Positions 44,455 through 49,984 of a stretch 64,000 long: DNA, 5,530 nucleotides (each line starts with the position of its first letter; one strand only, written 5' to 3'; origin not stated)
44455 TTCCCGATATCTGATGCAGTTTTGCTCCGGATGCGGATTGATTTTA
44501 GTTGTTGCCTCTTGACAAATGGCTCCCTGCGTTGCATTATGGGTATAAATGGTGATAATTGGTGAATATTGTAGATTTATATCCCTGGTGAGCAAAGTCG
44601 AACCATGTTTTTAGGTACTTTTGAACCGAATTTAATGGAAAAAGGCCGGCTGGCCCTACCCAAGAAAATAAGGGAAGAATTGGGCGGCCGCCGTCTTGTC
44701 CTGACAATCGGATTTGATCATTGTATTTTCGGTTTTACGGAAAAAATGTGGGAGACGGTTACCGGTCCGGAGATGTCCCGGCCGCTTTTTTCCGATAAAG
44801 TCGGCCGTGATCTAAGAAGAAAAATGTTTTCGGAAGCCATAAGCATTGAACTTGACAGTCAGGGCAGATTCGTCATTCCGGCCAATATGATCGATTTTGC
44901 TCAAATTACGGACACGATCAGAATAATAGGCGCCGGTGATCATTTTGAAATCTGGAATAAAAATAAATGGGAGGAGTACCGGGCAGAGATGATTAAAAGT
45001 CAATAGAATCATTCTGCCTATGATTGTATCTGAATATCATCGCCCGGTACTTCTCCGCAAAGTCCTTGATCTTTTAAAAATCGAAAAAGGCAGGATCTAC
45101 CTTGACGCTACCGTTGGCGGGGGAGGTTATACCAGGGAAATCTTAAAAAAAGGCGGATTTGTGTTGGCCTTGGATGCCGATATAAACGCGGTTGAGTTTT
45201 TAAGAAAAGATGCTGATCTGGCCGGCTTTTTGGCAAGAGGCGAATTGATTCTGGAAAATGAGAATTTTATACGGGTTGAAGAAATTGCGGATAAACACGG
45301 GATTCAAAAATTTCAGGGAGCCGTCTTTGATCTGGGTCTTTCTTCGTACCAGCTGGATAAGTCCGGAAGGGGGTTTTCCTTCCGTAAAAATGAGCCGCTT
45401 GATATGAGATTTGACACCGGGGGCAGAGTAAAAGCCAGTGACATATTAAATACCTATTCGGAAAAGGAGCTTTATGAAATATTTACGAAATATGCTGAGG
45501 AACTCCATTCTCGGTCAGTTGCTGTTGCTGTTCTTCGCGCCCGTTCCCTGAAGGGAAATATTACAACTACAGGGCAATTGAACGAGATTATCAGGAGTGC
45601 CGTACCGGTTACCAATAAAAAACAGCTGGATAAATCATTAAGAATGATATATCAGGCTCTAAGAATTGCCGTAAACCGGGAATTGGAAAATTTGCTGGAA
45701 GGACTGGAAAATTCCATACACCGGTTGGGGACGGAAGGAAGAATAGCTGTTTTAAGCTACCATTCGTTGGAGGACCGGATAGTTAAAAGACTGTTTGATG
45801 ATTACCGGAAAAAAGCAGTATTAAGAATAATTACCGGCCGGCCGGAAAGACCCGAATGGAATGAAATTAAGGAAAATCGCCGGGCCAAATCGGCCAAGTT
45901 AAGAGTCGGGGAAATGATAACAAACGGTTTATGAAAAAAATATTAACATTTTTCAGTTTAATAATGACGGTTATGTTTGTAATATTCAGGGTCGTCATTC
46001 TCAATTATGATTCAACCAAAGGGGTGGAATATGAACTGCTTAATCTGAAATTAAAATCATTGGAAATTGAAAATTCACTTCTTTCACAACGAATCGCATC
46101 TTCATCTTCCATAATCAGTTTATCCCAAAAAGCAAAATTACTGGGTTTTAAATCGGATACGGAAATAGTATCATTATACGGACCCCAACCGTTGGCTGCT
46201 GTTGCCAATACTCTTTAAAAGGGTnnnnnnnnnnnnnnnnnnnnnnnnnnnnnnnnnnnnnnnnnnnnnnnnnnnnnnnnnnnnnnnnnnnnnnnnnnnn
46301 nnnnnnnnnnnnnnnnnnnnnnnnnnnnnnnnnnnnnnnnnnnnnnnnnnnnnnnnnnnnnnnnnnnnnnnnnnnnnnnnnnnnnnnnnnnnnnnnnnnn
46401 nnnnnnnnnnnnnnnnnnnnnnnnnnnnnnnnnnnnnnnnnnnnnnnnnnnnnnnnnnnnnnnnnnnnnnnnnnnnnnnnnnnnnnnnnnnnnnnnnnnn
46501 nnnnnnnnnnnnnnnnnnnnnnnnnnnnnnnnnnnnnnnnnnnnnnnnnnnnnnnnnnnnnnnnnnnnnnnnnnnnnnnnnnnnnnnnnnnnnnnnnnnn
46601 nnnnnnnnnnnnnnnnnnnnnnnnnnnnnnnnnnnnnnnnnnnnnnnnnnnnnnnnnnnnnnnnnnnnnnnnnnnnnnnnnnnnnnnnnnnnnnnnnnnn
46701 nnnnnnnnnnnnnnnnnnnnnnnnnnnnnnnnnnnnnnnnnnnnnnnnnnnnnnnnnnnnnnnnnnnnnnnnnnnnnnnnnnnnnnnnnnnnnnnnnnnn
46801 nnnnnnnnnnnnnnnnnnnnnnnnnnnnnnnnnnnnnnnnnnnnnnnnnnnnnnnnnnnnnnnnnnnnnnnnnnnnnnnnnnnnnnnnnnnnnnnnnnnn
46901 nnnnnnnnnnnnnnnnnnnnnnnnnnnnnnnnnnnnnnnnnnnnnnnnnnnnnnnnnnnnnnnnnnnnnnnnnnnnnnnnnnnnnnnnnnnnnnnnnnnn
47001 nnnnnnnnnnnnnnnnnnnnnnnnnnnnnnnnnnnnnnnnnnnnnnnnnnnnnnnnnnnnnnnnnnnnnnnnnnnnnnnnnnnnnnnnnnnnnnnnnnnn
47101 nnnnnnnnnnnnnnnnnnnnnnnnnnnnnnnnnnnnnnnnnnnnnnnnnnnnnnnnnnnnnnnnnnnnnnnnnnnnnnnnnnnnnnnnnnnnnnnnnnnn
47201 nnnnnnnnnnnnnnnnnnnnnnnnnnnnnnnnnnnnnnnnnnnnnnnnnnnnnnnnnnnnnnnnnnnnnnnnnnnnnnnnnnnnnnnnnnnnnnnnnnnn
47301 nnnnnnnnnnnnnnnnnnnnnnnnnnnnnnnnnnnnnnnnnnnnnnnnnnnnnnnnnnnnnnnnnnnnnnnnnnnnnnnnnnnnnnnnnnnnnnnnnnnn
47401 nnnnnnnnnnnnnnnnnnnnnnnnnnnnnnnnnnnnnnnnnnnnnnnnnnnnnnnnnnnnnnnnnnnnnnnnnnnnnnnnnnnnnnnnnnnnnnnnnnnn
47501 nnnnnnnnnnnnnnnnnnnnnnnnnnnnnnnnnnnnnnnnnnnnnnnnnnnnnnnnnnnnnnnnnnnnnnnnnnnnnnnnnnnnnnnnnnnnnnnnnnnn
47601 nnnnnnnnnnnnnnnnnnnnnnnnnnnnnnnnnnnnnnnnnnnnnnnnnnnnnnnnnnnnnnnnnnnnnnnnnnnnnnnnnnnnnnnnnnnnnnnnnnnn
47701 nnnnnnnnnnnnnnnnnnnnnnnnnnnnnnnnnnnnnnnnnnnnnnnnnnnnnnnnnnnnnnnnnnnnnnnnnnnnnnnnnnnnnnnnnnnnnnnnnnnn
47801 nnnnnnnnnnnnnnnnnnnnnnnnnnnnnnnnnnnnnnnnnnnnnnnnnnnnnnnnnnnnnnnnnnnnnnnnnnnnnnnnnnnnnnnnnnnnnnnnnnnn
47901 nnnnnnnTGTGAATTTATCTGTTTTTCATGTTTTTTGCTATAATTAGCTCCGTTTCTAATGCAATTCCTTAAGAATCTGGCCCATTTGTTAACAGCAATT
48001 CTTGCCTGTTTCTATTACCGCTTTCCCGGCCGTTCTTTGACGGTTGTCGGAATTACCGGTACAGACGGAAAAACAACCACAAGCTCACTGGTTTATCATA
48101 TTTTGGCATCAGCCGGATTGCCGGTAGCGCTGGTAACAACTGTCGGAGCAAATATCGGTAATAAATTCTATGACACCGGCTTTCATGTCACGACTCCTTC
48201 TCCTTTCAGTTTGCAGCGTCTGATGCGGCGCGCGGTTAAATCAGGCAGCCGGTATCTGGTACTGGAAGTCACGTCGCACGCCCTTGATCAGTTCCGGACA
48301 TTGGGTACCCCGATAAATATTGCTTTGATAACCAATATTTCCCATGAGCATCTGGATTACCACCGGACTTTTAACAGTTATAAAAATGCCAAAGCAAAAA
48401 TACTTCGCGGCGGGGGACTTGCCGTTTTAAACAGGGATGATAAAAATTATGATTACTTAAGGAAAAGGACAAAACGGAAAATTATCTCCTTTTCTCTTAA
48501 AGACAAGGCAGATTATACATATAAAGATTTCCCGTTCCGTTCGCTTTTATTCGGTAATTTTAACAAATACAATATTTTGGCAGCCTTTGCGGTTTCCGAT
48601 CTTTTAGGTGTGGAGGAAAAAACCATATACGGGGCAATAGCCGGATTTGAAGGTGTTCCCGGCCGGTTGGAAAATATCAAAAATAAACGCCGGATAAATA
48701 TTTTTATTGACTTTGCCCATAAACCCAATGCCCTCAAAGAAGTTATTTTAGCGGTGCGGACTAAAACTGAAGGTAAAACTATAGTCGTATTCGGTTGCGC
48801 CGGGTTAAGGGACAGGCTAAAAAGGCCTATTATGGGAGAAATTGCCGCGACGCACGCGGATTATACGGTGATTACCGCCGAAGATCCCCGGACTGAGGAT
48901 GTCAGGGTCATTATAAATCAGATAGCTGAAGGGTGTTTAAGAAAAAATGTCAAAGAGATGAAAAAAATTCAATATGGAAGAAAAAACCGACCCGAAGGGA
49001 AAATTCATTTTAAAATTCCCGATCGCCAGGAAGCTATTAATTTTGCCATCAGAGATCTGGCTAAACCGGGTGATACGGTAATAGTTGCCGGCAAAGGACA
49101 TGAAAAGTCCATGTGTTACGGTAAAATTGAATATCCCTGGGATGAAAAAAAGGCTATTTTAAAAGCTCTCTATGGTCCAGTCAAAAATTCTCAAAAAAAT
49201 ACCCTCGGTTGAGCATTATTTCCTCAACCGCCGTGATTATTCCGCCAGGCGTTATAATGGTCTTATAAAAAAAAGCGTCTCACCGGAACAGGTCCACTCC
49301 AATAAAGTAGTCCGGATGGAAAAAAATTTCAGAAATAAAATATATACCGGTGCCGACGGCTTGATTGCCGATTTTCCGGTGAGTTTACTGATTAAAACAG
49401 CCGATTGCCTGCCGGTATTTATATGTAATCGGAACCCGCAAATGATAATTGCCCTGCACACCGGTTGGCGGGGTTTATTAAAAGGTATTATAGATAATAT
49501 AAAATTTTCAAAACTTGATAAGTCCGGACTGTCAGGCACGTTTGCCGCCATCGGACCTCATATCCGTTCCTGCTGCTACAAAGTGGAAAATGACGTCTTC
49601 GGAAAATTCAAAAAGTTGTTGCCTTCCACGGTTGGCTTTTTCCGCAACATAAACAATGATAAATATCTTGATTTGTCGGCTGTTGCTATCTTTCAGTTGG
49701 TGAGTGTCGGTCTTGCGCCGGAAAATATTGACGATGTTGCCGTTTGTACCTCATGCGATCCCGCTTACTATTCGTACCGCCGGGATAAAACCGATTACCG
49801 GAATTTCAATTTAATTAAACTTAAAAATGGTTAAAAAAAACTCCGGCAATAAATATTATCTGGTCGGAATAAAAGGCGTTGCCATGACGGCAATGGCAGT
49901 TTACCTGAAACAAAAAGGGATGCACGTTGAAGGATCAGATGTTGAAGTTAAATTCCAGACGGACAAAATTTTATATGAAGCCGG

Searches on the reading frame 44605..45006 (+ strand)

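Call 9: search_protein_families(library=pfam, proteins=[window:44605-45006:+], max_evalue=0.001)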
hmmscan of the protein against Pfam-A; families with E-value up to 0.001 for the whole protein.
window:44605-45006:+ (133 aa): 1 family
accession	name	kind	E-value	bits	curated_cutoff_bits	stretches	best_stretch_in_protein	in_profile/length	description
PF02381.23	MraZ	-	2.1e-29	101.7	23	2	74-130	1-57/72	MraZ protein, putative antitoxin-like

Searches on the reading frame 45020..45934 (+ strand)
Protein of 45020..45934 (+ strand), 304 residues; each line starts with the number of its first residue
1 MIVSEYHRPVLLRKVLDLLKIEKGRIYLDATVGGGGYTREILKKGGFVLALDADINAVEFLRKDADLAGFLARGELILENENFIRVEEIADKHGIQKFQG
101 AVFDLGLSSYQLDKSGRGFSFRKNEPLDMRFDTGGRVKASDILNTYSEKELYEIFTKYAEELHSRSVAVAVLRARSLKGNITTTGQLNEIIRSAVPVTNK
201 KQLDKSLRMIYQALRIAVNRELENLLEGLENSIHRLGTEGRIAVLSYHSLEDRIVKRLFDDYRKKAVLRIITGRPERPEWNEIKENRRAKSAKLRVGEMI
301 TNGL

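Call 9: search_protein_families(library=pfam, proteins=[window:45020-45934:+], max_evalue=0.001)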
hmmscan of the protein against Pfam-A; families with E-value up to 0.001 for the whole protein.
window:45020-45934:+ (304 aa): 1 family
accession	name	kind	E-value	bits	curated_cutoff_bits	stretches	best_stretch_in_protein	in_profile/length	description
PF01795.25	Methyltransf_5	-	3.5e-81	273.5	27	1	6-298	3-307/309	MraW methylase family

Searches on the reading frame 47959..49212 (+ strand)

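Call 64: search_protein_families(library=pfam, proteins=[window:47959-49212:+], max_evalue=0.001)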
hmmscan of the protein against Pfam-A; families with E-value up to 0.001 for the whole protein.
window:47959-49212:+ (417 aa): 2 families
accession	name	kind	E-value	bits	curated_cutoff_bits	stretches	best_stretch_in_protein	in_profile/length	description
PF08245.18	Mur_ligase_M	-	4.4e-41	141.5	24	1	32-212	1-199/200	Mur ligase middle domain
PF02875.26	Mur_ligase_C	-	5.2e-26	92.4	28.4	1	235-380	1-127/127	Mur ligase, glutamate ligase domain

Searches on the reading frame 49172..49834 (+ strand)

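Call 64: search_protein_families(library=pfam, proteins=[window:49172-49834:+], max_evalue=0.001)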
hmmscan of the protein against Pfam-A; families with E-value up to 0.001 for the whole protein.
window:49172-49834:+ (220 aa): 1 family
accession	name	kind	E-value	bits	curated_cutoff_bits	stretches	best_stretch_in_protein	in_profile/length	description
PF02578.20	Cu-oxidase_4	-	8.2e-42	143.7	22.9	1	31-207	42-228/238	Multi-copper polyphenol oxidoreductase laccase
